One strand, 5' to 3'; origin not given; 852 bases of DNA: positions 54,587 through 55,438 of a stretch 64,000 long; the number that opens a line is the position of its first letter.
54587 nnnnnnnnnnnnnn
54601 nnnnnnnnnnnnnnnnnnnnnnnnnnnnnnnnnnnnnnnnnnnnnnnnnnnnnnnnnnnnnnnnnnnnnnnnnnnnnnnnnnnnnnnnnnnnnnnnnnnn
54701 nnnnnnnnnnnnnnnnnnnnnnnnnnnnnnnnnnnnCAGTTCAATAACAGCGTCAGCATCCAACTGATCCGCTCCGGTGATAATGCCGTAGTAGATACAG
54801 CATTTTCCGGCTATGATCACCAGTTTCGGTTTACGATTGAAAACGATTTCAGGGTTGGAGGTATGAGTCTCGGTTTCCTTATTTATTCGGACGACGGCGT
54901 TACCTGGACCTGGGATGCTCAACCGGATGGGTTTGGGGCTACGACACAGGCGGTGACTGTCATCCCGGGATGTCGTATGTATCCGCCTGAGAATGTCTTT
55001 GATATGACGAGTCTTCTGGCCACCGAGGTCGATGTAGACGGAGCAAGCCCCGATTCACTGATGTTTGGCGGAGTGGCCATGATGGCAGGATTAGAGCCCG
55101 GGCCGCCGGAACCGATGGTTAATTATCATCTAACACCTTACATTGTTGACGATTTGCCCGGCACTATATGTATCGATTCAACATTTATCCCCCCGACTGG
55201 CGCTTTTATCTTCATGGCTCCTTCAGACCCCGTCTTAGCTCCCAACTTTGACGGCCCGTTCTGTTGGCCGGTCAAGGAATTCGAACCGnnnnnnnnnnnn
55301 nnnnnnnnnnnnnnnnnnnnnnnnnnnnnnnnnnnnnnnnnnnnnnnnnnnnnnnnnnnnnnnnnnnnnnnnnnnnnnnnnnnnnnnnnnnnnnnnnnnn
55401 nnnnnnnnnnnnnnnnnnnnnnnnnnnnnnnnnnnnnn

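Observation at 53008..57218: Tandem array of five secreted paralogs (novel approx. 170-aa domain + dockerin-like tail) just downstream of a tRNA-Lys pair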

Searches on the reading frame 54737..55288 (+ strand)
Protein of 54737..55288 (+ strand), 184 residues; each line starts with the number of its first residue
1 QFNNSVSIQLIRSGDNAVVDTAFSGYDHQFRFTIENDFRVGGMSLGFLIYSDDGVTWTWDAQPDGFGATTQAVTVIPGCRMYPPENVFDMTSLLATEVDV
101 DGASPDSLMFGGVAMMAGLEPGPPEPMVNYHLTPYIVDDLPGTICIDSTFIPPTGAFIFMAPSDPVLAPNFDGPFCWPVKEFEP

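Call 8: find_homologous_proteins(query=A2, max_evalue=0.001)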
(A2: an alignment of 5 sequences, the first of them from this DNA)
Query A2 (5 sequences) (184 aa, profile of the alignment): 21 proteins with E <= 0.001 among 1505 candidates.
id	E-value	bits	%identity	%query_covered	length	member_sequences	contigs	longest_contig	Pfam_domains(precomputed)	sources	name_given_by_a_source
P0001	3.4e-85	302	100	100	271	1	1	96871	PF00404.25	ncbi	-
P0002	3.1e-83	296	40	99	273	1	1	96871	PF00404.25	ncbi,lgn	-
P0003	9.8e-81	288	37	98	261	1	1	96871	-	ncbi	-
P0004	3.1e-80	286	55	99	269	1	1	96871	PF00404.25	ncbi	-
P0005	1.1e-66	242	74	99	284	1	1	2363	PF00404.25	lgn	-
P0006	5.4e-61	223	57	99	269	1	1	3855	-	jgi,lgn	-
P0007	9.6e-58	213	52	99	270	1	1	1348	PF00404.25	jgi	jgi:hypothetical protein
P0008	1.7e-57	212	54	98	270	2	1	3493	PF00404.25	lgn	-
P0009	2.1e-56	208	46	97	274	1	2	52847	PF00404.25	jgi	jgi:hypothetical protein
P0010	6.1e-54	200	47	94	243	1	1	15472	PF00404.25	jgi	-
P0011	4.2e-51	191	49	97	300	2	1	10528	PF00404.25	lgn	-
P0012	1.2e-50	190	52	96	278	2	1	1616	PF00404.25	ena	-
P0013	2.4e-43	166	49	96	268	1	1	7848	PF00404.25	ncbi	-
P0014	3.6e-43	165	46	91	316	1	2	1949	PF13585.13,PF18962.8,PF13860.13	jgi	jgi:hypothetical protein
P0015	1.8e-39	153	38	99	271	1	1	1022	-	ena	-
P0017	7.1e-38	148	46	81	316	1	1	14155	PF18962.8,PF13860.13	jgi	-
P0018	1.7e-36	144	42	85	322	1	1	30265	PF18962.8,PF13860.13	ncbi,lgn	-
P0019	8.0e-34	135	39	96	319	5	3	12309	PF00404.25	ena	-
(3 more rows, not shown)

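Call 9: search_solved_structures(query=A2, max_evalue=10)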
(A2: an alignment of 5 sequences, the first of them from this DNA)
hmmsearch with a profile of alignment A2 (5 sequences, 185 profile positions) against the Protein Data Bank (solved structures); distinct sequences matched with E-value up to 10: 0.

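Call 19: find_encoding_contigs(protein=P0002, flank=3000, max_places=3)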
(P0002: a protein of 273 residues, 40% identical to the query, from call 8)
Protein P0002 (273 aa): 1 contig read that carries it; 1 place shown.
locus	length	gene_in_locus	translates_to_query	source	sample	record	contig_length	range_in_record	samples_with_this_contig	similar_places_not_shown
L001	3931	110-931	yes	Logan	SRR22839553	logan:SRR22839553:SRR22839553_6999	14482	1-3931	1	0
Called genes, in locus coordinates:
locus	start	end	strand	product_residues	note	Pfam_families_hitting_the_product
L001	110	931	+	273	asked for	PF00404:Dockerin_1 (weak)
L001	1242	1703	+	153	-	PF02566:OsmC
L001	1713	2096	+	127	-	PF03625:DUF302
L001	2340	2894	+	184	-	PF03190:Thioredox_DsbH, PF13899:Thioredoxin_7 (weak), PF13098:Thioredoxin_2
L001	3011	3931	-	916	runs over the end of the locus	-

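Call 20: find_encoding_contigs(protein=P0009, flank=10000, max_places=3)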
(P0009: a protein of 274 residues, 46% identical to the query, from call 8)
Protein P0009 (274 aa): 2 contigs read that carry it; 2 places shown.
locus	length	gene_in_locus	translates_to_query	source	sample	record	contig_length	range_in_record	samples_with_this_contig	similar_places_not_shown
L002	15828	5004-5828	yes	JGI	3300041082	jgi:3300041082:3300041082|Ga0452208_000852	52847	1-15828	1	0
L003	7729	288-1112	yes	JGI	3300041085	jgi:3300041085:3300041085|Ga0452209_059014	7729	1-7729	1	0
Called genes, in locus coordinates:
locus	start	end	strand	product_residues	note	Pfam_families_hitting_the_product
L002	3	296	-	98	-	?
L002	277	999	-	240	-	-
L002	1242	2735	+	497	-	-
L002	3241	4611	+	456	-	-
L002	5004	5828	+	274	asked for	PF00404:Dockerin_1 (weak)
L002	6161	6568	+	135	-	PF02566:OsmC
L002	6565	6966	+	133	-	PF03625:DUF302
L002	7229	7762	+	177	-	PF03190:Thioredox_DsbH, PF13899:Thioredoxin_7 (weak), PF13098:Thioredoxin_2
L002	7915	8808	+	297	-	-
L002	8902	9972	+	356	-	-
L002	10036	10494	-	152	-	PF22381:Staph_reg_Sar_Rot, PF12802:MarR_2, PF01047:MarR, PF12840:HTH_20, PF13412:HTH_24 (faint), PF13463:HTH_27 (weak), PF13601:HTH_34, PF01978:TrmB (weak)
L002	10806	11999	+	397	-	PF01658:Inos-1-P_synth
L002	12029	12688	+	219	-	PF02223:Thymidylate_kin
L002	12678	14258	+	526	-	PF00595:PDZ, PF13180:PDZ_2, PF17820:PDZ_6, PF03572:Peptidase_S41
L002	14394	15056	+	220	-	PF00160:Pro_isomerase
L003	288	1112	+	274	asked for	PF00404:Dockerin_1 (weak)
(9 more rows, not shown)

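Call 21: predict_structure(alignment_id=A4)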
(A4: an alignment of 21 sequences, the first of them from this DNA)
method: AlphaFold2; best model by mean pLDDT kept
length: 182 residues; sequences in the alignment: 21
mean_pLDDT: 93.9   pTM: 0.90
mean pLDDT of the five models: 93.9, 93.6, 92.4, 92.3, 91.2
residues with pLDDT >= 90: 157; 70-90: 22; 50-70: 3; < 50: 0
segments of 3 or more residues with pLDDT < 50: none
pLDDT, mean of each block of 10 residues (from residue 1): 97 96 98 97 96 96 96 98 96 93 94 95 98 88 91 83 90 94 66
secondary structure, 60 per line:
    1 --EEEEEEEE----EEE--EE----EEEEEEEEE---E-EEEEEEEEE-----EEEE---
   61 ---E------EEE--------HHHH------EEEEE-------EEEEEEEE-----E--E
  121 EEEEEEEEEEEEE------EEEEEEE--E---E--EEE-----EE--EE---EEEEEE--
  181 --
elements in order: E3-10 E15-17 E26-34 E40-48 E54-57 E71-73 H82-85 E92-96 E104-111 E120-133 E140-146 E156-158 E173-178

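Call 24: find_encoding_contigs(protein=P0018, flank=10000, max_places=3)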
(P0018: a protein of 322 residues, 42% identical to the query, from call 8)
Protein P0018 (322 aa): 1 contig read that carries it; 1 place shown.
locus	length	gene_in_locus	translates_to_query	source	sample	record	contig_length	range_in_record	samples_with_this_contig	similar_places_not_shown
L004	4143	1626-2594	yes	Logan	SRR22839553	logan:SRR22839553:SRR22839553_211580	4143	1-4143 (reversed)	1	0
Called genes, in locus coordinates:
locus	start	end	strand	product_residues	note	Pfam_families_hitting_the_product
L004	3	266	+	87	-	?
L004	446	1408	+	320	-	PF18962:Por_Secre_tail (weak), PF13860:FlgD_ig (weak)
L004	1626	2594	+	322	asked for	PF13860:FlgD_ig, PF18962:Por_Secre_tail (weak)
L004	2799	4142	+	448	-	?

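Call 28: search_protein_representatives(alignment_id=A4)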
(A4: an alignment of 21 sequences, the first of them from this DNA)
Query: 21 sequences, 184 profile positions. Proteins with E-value up to 0.001 (for the whole library): 832; up to 1e-10: 303; up to 1e-30: 129. The best 150 are listed.
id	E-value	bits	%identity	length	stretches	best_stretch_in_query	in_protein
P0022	3.1e-189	639.7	-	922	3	2-182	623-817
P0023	2.2e-125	431.5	-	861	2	2-181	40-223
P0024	2.1e-116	402.2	-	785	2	1-180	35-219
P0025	1.7e-114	396.0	-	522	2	2-181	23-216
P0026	3.4e-85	300.5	-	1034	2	3-180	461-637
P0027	3.7e-79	280.9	-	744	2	2-180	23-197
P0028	2.2e-78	278.3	-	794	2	1-179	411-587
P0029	6.0e-78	276.9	-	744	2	17-180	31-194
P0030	4.3e-73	261.1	-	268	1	1-182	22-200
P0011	5.7e-73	260.7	-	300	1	1-181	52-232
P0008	2.1e-72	258.8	-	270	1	1-183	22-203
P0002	6.5e-63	227.9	-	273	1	1-184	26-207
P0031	7.6e-63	227.7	-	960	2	2-182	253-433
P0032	2.2e-61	222.9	-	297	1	2-181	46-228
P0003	3.9e-61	222.1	-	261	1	1-182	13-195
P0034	2.2e-58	213.2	-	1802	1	2-181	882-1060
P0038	1.2e-56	207.5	-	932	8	91-180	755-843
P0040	2.2e-56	206.6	-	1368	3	18-180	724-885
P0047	3.7e-53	196.1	-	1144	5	24-180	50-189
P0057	3.4e-49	183.2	-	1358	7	16-180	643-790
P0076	2.5e-43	164.0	-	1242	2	24-181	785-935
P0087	8.5e-41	155.8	-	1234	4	18-180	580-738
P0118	4.0e-35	137.3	-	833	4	91-182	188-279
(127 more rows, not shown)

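Call 30: search_protein_families(library=pfam, proteins=[P0022, P0023, P0024, P0025, P0026, P0034, P0038, P0047, P0057], max_evalue=0.01)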
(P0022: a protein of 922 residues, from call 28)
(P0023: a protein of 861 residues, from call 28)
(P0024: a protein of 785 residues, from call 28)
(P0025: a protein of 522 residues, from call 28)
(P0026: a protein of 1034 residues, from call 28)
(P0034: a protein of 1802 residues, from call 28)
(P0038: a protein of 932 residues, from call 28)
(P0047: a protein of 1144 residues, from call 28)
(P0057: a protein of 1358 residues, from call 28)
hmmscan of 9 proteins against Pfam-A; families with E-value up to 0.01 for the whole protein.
P0022 (922 aa): 8 families
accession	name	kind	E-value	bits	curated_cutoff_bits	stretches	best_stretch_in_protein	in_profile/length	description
PF13860.13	FlgD_ig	-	2.1e-12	47.3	27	1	848-910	13-76/79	FlgD Ig-like domain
PF18962.6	Por_Secre_tail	-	3.7e-08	34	27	1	839-919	2-74/75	Secretion system C-terminal sorting domain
PF13585.12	CHU_C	-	1.2e-05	25.8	27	1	853-914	23-78/86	CHU_C Type IX secretion signal domain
PF25059.1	FN3_DSCAM-DSCAML_C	-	1.8e-05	25.4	39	0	554-602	26-70/89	DSCAM/DSCAML C-terminal Fn3-like domain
PF00041.27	fn3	-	1.8e-05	25.3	25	0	541-606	15-78/84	Fibronectin type III domain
PF16656.11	Pur_ac_phosph_N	-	0.00051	21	30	0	572-606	56-89/93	Purple acid Phosphatase, N-terminal domain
PF16655.11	PhoD_N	-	0.00088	20.2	30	0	576-597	58-79/90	PhoD-like phosphatase, N-terminal domain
PF08577.16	PI31_Prot_C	-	0.0059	18.2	28.2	0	367-420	27-73/74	PI31 proteasome regulator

P0023 (861 aa): 2 families
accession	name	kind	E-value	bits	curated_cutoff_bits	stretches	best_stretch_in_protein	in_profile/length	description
PF00404.24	Dockerin_1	-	1.6e-09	38.2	22.9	1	798-851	2-56/57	Dockerin type I domain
PF02412.23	TSP_3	-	1.2e-07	31.8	25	1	490-532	1-36/36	Thrombospondin type 3 repeat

P0024 (785 aa): 0 families

P0025 (522 aa): 3 families
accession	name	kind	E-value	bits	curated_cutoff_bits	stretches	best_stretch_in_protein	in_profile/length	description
PF13860.13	FlgD_ig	-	1.2e-08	35.2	27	1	453-510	18-76/79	FlgD Ig-like domain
PF18962.6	Por_Secre_tail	-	9.8e-07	29.4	27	1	439-519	2-74/75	Secretion system C-terminal sorting domain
PF13585.12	CHU_C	-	2.6e-05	24.7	27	1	457-509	27-72/86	CHU_C Type IX secretion signal domain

P0026 (1034 aa): 3 families
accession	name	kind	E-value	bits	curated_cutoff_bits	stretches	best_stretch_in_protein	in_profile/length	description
PF13860.13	FlgD_ig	-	8.2e-06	26.2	27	1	971-1021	25-75/79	FlgD Ig-like domain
PF02412.23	TSP_3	-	0.0015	18.6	25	1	717-740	13-36/36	Thrombospondin type 3 repeat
PF18962.6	Por_Secre_tail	-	0.0028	18.3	27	1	952-1030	3-73/75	Secretion system C-terminal sorting domain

P0034 (1802 aa): 5 families
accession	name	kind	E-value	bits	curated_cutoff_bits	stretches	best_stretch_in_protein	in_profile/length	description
PF18911.6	PKD_4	-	6.8e-36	122.6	27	3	1211-1268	15-72/85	PKD domain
PF02412.23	TSP_3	-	1.8e-26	92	25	3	692-735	1-36/36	Thrombospondin type 3 repeat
PF24595.1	DUF7619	-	1.4e-23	83.9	27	1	1586-1716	1-124/133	Domain of unknown function (DUF7619)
PF00801.26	PKD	-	3.1e-23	82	23.5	3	1297-1348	12-67/80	PKD domain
PF00404.24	Dockerin_1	-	1.7e-06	28.5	22.9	1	1736-1789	2-56/57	Dockerin type I domain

P0038 (932 aa): 2 families
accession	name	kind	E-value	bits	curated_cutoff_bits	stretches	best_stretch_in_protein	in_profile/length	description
PF00630.25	Filamin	-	3.3e-08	34.7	26.9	0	377-451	8-78/93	Filamin/ABP280 repeat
PF00404.24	Dockerin_1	-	7.9e-06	26.4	22.9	1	856-909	4-56/57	Dockerin type I domain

P0047 (1144 aa): 2 families
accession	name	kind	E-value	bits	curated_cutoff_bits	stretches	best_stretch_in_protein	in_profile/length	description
PF18962.6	Por_Secre_tail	-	4.8e-10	40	27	1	1066-1141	2-74/75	Secretion system C-terminal sorting domain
PF13860.13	FlgD_ig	-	3.6e-05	24.1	27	1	1078-1131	14-75/79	FlgD Ig-like domain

P0057 (1358 aa): 2 families
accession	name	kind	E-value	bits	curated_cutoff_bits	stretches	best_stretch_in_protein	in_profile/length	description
PF00404.24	Dockerin_1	-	0.00025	21.6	22.9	1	1282-1335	4-56/57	Dockerin type I domain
PF00630.25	Filamin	-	0.0089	17.3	26.9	0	634-688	7-51/93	Filamin/ABP280 repeat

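Call 32: find_related_loci(query=A2, collection=genome_contigs, flank=6000)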
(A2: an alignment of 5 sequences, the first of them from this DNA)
Query A2 (184 aa) in genome_contigs; peptide patterns used: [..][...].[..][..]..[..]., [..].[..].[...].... (x = any residue, [..] = any of these).
41 stretches matched a pattern; 4 encode a relative of the query (tblastn E <= 1e-3); 4 distinct loci.
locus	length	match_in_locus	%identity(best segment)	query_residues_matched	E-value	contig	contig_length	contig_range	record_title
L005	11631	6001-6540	49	1-179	8e-48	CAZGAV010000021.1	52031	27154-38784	MAG TPA_asm: uncultured Ignavibacteriales bacterium isolate binchicken_co150_3 genome assembly, contig: NODE_1288_length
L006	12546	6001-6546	44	4-180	2e-42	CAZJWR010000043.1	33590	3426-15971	MAG TPA_asm: uncultured Ignavibacteriales bacterium isolate SRP214966_co4_518 genome assembly, contig: NODE_871_length_3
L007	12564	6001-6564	40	4-184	4e-41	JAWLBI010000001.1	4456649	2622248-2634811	MAG: Candidatus Zixiibacteriota bacterium isolate AC1.147 AC1.147.fa-1, whole genome shotgun sequence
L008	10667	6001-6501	40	23-183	3e-30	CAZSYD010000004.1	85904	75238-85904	MAG TPA_asm: uncultured Ignavibacteriales bacterium isolate binchicken_co228_521 genome assembly, contig: NODE_195_lengt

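Call 35: search_protein_families(library=pfam, alignment_id=A5, max_evalue=0.01)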
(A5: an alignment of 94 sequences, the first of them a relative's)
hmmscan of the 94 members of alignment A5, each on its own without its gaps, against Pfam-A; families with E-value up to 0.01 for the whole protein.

A. member 1, P0025 (522 aa): 3 families
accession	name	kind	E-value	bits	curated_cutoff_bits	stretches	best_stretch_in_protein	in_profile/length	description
PF13860.13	FlgD_ig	-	1.2e-08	35.2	27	1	453-510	18-76/79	FlgD Ig-like domain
PF18962.6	Por_Secre_tail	-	9.8e-07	29.4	27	1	439-519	2-74/75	Secretion system C-terminal sorting domain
PF13585.12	CHU_C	-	2.6e-05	24.7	27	1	457-509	27-72/86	CHU_C Type IX secretion signal domain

B. families by the number of members that match (of 94 scanned): 12 families
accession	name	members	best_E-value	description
PF00404.24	Dockerin_1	57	4.3e-15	Dockerin type I domain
PF13860.13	FlgD_ig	11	1.8e-13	FlgD Ig-like domain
PF18962.6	Por_Secre_tail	11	4.9e-09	Secretion system C-terminal sorting domain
PF13585.12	CHU_C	11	2e-07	CHU_C Type IX secretion signal domain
PF02412.23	TSP_3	10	8.3e-25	Thrombospondin type 3 repeat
PF17963.7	Big_9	4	0.00026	Bacterial Ig domain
PF13517.12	FG-GAP_3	2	0.0004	FG-GAP-like repeat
PF18911.6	PKD_4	1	9.4e-15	PKD domain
PF00801.26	PKD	1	2.6e-08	PKD domain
PF00630.25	Filamin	1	6.4e-05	Filamin/ABP280 repeat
PF02924.19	HDPD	1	0.0092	Bacteriophage lambda head decoration protein D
PF17803.7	Cadherin_4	1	0.0095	Bacterial cadherin-like domain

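Call 50: fold_search(model_id=the predicted structure, library=pdb)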
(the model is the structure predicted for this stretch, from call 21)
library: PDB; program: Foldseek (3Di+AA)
matches with E <= 10: 1433; with E <= 0.001: 17
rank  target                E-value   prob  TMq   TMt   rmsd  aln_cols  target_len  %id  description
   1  2vo8                  1.7e-05  1.00  0.51  0.65   4.1       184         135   12  Cohesin module from Clostridium perfringens ATCC13124 family 33 glycoside hydrolase. (released 2008-09-02)
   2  5lxv_C                7.8e-05  1.00  0.55  0.57   5.0       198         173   10  Crystal structure of Ruminococcus flavefaciens scaffoldin C cohesin in complex with a dockerin from an uncharacterized (released 2016-10-19)
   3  5lxv_A                8.7e-05  1.00  0.56  0.58   4.9       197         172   10  Crystal structure of Ruminococcus flavefaciens scaffoldin C cohesin in complex with a dockerin from an uncharacterized (released 2016-10-19)
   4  3ul4_A                1.6e-04  1.00  0.49  0.60   5.5       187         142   12  Crystal structure of Coh-OlpA(Cthe_3080)-Doc918(Cthe_0918) complex: A novel type I Cohesin-Dockerin complex from Clost (released 2012-11-28)
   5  5nrm_A                1.7e-04  1.00  0.44  0.53   5.8       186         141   10  Crystal structure of the sixth cohesin from Acetivibrio cellulolyticus' scaffoldin B in complex with Cel5 dockerin S51 (released 2018-01-31)
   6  2jh2_B                1.8e-04  1.00  0.49  0.62   4.5       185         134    8  X-ray crystal structure of a cohesin-like module from Clostridium perfringens (released 2007-11-06)
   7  7wwo_A                1.9e-04  1.00  0.45  0.51   6.7       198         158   11  Dimer form of hypothetical protein TTHA1873 from Thermus thermophilus (released 2022-03-09)
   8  7wrk                  1.9e-04  1.00  0.33  0.36  10.0       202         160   14  Structure of hypothetical protein TTHA1873 from Thermus thermophilus (released 2022-03-09)
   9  2jh2_A                2.3e-04  1.00  0.47  0.59   4.9       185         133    9  X-ray crystal structure of a cohesin-like module from Clostridium perfringens (released 2007-11-06)
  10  2w1n                  3.3e-04  1.00  0.52  0.43   4.2       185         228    8  cohesin and fibronectin type-III double module construct from the Clostridium perfringens glycoside hydrolase GH84C (released 2009-02-03)
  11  2jh2_C                3.5e-04  1.00  0.49  0.63   4.4       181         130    8  X-ray crystal structure of a cohesin-like module from Clostridium perfringens (released 2007-11-06)
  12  7wwn                  4.3e-04  0.99  0.33  0.36   9.9       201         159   13  Structure of hypothetical protein TTHA1873 from Thermus thermophilus with Potassium mercuric iodide (released 2022-04-06)
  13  3ghp_B                5.9e-04  1.00  0.43  0.43   6.7       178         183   10  Structure of the second type II cohesin module from the adaptor ScaA scaffoldin of Acetivibrio cellulolyticus (includi (released 2009-06-23)
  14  4fl4_B                6.9e-04  1.00  0.48  0.51   6.6       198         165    9  Scaffoldin conformation and dynamics revealed by a ternary complex from the Clostridium thermocellum cellulosome (released 2012-06-27)
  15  9ifr                  6.9e-04  1.00  0.38  0.50   6.3       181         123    9  CLIPPER domain from the Gram-negative fibrillar adhesin "B9T28_05395 (released 2025-11-26)
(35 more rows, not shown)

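Call 54: search_solved_structures(query=A5, max_evalue=10)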
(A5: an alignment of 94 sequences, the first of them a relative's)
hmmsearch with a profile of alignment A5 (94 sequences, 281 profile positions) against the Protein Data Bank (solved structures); distinct sequences matched with E-value up to 10: 41.
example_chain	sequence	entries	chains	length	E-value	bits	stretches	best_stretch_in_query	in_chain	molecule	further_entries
3ul4_B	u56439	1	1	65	1.1e-06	31.4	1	212-267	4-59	Cellulosome enzyme, dockerin type I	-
2y3n_B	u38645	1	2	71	5.6e-06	29.1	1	212-267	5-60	CELLULOSOMAL FAMILY-48 PROCESSIVE GLYCOSIDE HYDROLASE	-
9qfa_A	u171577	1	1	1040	6.1e-06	28.9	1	210-267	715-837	Ruminococcus bromii Amy12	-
1daq_A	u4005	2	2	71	7e-06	28.7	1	212-270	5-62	ENDOGLUCANASE SS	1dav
2mte_A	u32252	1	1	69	7.2e-06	28.7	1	212-270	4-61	Cellulose 1,4-beta-cellobiosidase (reducing end) CelS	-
4dh2_B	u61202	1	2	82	0.00013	24.6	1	212-268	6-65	Dockerin type 1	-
4fl4_A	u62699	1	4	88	0.00014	24.5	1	213-268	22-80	Glycoside hydrolase family 9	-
6kg9_A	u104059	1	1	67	0.00041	22.9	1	212-267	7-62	And cellulose-binding endoglucanase family 9 CelL ortholog dockerin domain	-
4cj0_A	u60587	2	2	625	0.00078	22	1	211-268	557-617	ENDOGLUCANASE D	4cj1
1clc_A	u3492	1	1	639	0.00083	21.9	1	210-268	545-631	ENDOGLUCANASE CELD; EC: 3.2.1.4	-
5nrm_B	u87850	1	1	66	0.00094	21.8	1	213-263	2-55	DocCel5: Type I dockerin repeat domain from A. cellulolyticus family 5 endoglucanase WP_01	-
6kgc_B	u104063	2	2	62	0.0011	21.5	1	212-267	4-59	And cellulose-binding endoglucanase family 9 CelL ortholog dockerin domain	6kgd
6kge_D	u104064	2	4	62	0.0013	21.3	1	212-267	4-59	And cellulose-binding endoglucanase family 9 CelL ortholog dockerin domain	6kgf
5lxv_B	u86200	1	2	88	0.0015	21.1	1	212-266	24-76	Carbohydrate-binding protein WP_009985128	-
5nrk_B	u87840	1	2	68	0.0018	20.9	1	213-263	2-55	DocCel5: Type I dockerin repeat domain from A. cellulolyticus family 5 endoglucanase WP_01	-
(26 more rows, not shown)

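Call 71: find_related_loci(query=A2, collection=metagenome_contigs, flank=7000)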
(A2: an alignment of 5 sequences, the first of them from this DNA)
Query A2 (184 aa) in metagenome_contigs; peptide patterns used: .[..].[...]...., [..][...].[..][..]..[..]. (x = any residue, [..] = any of these).
136 stretches matched a pattern; 5 encode a relative of the query (tblastn E <= 1e-3); 5 distinct loci.
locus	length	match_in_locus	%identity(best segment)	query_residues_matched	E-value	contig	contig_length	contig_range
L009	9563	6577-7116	49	1-179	5e-48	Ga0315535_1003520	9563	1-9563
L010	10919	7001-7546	44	4-180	1e-42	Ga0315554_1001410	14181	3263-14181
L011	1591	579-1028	46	4-147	2e-34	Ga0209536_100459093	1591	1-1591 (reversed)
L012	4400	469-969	39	23-183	5e-30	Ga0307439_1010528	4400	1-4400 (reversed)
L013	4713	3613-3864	32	101-181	2e-8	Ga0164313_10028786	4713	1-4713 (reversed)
